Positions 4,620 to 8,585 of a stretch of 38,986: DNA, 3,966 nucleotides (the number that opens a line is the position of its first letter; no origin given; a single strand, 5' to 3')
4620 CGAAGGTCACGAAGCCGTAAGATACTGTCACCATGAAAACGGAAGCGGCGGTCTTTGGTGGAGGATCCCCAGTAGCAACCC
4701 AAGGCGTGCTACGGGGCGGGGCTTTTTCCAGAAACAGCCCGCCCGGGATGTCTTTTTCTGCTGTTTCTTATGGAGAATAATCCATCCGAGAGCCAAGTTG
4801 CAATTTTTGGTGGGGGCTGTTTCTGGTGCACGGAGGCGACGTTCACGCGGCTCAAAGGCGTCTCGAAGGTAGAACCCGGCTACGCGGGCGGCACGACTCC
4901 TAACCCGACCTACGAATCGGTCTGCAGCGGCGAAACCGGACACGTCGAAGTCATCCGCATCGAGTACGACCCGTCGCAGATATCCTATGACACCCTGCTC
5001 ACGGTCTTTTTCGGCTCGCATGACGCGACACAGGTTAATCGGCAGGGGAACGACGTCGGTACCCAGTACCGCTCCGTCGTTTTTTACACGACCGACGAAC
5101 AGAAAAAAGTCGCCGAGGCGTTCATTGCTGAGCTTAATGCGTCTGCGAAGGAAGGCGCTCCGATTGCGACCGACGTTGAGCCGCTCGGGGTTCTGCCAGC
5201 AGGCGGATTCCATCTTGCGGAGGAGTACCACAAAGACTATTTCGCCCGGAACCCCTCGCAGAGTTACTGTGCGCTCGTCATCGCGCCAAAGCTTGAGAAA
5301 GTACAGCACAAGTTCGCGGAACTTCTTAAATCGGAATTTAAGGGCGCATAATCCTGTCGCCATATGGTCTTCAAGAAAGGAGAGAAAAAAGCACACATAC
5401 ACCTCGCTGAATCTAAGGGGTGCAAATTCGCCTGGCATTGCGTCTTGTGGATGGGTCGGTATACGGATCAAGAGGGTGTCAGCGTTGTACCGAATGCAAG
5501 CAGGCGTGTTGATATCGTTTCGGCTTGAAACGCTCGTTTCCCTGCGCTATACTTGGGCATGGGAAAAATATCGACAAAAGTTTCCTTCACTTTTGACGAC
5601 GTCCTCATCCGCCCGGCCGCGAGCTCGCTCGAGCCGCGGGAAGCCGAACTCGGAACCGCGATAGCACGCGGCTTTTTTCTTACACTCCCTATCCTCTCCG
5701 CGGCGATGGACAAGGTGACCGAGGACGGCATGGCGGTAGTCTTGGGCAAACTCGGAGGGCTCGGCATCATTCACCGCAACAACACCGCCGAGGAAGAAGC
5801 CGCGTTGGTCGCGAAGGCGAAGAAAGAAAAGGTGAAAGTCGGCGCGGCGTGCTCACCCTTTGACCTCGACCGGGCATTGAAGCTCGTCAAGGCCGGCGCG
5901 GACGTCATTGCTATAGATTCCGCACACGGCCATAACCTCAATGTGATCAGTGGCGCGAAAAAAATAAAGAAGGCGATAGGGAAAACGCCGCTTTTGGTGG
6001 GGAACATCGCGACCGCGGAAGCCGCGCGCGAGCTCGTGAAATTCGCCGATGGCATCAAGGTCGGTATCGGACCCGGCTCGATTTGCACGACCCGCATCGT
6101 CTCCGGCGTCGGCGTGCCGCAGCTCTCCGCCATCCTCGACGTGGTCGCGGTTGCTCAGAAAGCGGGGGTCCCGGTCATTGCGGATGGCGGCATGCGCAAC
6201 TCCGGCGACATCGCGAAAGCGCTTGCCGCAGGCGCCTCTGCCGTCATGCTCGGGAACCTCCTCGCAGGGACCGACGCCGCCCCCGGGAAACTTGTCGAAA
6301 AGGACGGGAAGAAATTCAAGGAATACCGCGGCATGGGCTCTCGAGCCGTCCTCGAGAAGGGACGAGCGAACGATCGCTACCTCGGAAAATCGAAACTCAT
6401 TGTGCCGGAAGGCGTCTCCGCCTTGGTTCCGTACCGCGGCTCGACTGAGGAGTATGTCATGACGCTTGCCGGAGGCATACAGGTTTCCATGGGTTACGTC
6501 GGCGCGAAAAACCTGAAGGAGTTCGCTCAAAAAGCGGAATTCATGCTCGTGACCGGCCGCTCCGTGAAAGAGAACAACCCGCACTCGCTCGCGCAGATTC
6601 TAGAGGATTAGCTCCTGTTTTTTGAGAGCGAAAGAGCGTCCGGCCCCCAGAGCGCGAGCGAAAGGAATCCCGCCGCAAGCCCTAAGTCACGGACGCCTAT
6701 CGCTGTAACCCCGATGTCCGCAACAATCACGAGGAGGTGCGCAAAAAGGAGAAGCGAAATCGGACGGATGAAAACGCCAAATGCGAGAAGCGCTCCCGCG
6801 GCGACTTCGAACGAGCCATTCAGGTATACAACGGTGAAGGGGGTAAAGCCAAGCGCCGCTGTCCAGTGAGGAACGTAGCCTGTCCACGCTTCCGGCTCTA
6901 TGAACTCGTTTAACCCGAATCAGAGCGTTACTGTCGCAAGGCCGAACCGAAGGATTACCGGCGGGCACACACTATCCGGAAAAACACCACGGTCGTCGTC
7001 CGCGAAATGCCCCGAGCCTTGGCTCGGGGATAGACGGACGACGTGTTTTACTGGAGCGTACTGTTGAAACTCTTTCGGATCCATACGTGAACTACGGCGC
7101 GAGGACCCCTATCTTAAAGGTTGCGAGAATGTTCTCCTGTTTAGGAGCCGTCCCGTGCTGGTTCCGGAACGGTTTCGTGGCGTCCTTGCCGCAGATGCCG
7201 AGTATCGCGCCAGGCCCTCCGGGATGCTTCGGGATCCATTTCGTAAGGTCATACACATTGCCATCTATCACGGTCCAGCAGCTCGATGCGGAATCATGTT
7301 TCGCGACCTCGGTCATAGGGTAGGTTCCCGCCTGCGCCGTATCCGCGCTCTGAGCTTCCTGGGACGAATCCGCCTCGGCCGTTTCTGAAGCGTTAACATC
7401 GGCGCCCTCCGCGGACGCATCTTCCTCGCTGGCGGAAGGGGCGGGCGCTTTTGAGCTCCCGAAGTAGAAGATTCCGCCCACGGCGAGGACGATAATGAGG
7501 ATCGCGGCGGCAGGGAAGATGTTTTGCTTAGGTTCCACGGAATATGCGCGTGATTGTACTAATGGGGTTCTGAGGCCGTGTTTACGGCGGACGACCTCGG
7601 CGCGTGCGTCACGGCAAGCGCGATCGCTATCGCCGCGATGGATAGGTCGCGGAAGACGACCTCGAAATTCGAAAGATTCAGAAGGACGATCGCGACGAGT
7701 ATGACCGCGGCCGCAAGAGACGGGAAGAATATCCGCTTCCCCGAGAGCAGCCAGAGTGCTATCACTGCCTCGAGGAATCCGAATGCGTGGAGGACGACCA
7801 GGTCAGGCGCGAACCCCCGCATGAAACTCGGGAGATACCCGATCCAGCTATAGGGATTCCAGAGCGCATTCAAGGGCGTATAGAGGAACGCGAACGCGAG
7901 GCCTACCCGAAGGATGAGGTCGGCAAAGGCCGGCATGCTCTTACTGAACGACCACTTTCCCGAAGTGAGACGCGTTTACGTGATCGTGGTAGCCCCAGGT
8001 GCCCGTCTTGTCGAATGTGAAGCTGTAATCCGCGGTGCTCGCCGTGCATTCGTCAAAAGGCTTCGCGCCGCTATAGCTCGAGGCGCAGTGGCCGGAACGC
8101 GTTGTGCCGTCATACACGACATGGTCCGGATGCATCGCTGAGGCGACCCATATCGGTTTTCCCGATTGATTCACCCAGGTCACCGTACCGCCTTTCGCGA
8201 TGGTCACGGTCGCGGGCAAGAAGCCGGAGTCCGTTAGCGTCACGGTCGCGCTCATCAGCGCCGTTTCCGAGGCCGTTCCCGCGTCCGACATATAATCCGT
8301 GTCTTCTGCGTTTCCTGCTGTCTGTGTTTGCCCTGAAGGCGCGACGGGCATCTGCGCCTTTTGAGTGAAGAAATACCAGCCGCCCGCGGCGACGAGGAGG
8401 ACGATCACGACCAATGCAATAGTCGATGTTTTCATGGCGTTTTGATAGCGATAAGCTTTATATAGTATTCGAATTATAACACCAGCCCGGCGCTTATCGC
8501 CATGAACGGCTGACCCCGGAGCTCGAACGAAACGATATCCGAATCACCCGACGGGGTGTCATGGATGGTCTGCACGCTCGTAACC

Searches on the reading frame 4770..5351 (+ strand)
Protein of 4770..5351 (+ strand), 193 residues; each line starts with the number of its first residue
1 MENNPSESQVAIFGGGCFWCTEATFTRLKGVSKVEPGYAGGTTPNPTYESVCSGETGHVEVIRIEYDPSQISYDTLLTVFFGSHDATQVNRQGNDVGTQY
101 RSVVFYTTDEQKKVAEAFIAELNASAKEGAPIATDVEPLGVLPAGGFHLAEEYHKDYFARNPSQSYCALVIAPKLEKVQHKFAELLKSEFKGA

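Call 29: search_protein_families(library=pfam, proteins=[window:4770-5351:+], max_evalue=0.001)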
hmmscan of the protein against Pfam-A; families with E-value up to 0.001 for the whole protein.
window:4770-5351:+ (193 aa): 1 family
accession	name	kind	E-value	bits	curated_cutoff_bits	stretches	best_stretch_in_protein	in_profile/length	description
PF01625.27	PMSR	-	2.2e-62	210.2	23.7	1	11-167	2-152/153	Peptide methionine sulfoxide reductase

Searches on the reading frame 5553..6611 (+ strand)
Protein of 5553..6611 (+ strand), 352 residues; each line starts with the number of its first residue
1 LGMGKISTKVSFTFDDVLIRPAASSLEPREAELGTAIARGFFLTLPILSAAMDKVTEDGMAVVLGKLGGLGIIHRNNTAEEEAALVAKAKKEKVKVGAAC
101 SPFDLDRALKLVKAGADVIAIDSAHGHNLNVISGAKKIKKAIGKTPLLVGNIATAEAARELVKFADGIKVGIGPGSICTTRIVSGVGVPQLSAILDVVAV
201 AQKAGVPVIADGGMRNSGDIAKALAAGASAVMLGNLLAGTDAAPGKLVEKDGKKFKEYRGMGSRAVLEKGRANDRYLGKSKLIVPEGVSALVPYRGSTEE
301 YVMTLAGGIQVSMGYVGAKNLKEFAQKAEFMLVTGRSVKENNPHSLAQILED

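Call 29: search_protein_families(library=pfam, proteins=[window:5553-6611:+], max_evalue=0.001)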
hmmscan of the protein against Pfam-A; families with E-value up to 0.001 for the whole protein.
window:5553-6611:+ (352 aa): 4 families
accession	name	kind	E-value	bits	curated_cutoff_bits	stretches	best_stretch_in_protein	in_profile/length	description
PF00478.31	IMPDH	-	2.4e-120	402.1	25.6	1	12-344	2-345/345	IMP dehydrogenase / GMP reductase domain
PF01070.24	FMN_dh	-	1e-06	28.5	24.9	1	145-237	219-305/350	FMN-dependent dehydrogenase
PF03060.21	NMO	-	5.5e-06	26.4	28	1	190-250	180-238/331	Nitronate monooxygenase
PF00977.27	His_biosynth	-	0.00082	19.3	23.6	0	173-237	159-222/228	Histidine biosynthesis protein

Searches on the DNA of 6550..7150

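Call 11: search_rna_families(source=window, start=6550, end=7150, threshold=evalue, max_evalue=10, show_alignments=3)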
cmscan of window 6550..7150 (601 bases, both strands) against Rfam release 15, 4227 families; matches with E-value up to 10: 1.
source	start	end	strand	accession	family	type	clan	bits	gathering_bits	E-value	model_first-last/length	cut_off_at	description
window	7035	7125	-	RF01930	bxd_2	Gene; lncRNA;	-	12.5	80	2.9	1-91/91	no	Bithoraxoid conserved region 2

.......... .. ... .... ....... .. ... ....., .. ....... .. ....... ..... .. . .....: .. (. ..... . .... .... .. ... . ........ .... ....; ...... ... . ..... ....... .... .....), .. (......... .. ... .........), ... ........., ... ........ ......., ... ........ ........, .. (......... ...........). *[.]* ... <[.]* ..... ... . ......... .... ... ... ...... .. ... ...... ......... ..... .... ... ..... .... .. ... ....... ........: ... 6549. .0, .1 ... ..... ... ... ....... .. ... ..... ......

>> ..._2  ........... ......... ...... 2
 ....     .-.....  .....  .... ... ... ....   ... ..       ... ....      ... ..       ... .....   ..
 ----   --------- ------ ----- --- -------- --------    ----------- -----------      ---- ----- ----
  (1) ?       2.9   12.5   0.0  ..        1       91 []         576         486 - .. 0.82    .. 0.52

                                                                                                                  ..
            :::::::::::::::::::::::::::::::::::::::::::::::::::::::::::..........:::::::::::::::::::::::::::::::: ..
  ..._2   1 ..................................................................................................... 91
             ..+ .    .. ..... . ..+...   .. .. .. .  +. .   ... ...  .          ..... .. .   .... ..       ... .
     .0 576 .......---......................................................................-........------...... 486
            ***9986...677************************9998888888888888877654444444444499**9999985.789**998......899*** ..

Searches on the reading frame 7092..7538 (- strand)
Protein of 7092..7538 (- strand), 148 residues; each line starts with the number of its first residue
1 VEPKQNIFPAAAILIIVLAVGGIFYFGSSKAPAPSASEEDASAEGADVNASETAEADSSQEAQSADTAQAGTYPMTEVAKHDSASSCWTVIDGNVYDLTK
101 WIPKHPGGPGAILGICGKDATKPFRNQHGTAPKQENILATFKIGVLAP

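Call 29: search_protein_families(library=pfam, proteins=[window:7092-7538:-], max_evalue=0.001)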
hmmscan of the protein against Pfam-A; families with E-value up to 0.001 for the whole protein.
window:7092-7538:- (148 aa): 1 family
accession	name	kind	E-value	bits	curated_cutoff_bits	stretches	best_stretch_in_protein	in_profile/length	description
PF00173.33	Cyt-b5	-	7.2e-22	77.6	23.7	1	76-146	3-73/74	Cytochrome b5-like Heme/Steroid binding domain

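Call 73: find_encoding_contigs(protein=window:7092-7538:-, flank=1500, max_places=6)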
Protein window:7092-7538:- (148 aa): 2 contigs read that carry it; 2 places shown.
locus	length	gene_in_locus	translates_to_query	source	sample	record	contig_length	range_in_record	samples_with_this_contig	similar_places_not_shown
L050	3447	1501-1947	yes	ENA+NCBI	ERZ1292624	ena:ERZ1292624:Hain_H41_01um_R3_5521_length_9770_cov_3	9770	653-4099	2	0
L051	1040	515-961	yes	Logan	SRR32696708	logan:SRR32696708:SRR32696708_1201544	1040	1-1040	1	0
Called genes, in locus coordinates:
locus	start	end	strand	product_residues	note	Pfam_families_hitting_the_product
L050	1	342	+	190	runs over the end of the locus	-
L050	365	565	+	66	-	PF06983:3-dmu-9_3-mt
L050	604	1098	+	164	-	-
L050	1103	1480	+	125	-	-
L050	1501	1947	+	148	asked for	PF00173:Cyt-b5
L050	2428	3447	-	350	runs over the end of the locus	PF00478:IMPDH, PF01070:FMN_dh (weak), PF03060:NMO (weak)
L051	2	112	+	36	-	?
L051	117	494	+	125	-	-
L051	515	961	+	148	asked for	PF00173:Cyt-b5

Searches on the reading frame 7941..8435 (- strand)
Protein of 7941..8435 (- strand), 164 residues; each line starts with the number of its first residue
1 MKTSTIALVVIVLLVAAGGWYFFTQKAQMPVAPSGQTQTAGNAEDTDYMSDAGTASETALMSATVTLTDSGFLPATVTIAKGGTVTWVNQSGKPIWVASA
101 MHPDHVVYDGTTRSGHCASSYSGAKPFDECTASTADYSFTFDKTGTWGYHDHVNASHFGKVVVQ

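Call 29: search_protein_families(library=pfam, proteins=[window:7941-8435:-], max_evalue=0.001)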
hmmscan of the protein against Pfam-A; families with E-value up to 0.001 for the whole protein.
window:7941-8435:- (164 aa): 1 family
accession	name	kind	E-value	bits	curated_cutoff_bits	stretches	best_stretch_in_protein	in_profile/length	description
PF00127.26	Copper-bind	-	6.2e-05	23.8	21.2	1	64-163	6-98/99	Copper binding proteins, plastocyanin/azurin family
